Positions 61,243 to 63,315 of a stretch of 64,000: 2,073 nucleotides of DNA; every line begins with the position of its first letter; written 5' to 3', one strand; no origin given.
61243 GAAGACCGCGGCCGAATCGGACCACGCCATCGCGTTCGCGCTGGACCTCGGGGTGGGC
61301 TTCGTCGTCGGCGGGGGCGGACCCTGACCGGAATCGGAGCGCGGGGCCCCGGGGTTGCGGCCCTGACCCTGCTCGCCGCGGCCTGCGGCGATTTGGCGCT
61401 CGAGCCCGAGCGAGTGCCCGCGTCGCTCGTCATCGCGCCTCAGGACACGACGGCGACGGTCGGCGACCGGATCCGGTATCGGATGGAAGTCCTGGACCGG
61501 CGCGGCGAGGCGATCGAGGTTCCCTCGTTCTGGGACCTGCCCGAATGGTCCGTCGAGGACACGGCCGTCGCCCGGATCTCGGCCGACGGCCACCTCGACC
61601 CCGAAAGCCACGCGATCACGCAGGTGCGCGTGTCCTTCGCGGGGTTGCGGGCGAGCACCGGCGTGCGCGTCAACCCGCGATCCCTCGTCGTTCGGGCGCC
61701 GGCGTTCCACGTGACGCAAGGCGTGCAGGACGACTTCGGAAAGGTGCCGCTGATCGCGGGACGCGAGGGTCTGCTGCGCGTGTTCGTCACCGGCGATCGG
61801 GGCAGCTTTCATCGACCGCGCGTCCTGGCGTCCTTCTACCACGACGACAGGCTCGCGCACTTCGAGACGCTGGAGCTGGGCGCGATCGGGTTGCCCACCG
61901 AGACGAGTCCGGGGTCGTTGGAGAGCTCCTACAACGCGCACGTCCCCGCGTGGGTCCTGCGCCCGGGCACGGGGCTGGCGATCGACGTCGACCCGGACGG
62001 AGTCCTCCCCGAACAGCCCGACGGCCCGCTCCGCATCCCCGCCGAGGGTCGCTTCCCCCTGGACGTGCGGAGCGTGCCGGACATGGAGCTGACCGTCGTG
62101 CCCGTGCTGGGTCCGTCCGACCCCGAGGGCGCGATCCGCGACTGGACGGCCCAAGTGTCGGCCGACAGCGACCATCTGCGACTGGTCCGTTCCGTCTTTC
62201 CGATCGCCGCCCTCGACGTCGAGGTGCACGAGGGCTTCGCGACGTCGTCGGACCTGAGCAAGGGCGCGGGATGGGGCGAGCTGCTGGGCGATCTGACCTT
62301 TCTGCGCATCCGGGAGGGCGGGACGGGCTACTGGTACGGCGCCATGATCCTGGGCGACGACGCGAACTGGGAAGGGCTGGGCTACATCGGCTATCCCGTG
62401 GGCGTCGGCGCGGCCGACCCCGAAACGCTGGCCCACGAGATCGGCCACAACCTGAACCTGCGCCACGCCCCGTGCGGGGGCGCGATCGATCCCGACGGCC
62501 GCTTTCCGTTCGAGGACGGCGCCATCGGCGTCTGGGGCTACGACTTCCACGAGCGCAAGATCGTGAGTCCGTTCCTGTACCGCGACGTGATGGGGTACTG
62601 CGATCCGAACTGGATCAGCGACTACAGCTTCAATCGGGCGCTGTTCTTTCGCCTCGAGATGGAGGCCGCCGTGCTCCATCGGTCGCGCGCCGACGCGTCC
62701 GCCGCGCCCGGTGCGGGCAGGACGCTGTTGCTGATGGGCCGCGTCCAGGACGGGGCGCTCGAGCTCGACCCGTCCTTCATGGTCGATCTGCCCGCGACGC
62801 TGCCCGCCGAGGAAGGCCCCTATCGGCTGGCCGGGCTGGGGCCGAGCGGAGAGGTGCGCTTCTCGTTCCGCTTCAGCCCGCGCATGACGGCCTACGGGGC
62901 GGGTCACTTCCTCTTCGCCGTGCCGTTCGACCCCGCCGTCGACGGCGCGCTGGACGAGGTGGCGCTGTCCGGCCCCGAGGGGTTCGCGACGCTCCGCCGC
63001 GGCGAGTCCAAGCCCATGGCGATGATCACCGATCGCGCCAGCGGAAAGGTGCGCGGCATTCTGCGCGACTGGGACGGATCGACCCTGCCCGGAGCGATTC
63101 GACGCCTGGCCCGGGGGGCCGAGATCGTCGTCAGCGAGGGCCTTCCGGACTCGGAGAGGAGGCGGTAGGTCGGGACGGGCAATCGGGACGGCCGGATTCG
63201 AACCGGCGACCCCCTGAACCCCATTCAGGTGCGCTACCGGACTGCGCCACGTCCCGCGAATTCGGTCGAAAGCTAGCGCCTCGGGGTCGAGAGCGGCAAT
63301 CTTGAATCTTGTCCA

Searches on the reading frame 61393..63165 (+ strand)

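Call 46: search_protein_families(library=pfam, proteins=[window:61393-63165:+], max_evalue=0.0001)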
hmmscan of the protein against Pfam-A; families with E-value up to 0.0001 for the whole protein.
window:61393-63165:+ (591 aa): 1 family
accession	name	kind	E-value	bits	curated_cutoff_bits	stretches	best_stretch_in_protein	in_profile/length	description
PF10462.15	Peptidase_M66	-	1.4e-06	27.9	20.6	1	326-396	175-247/306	Peptidase M66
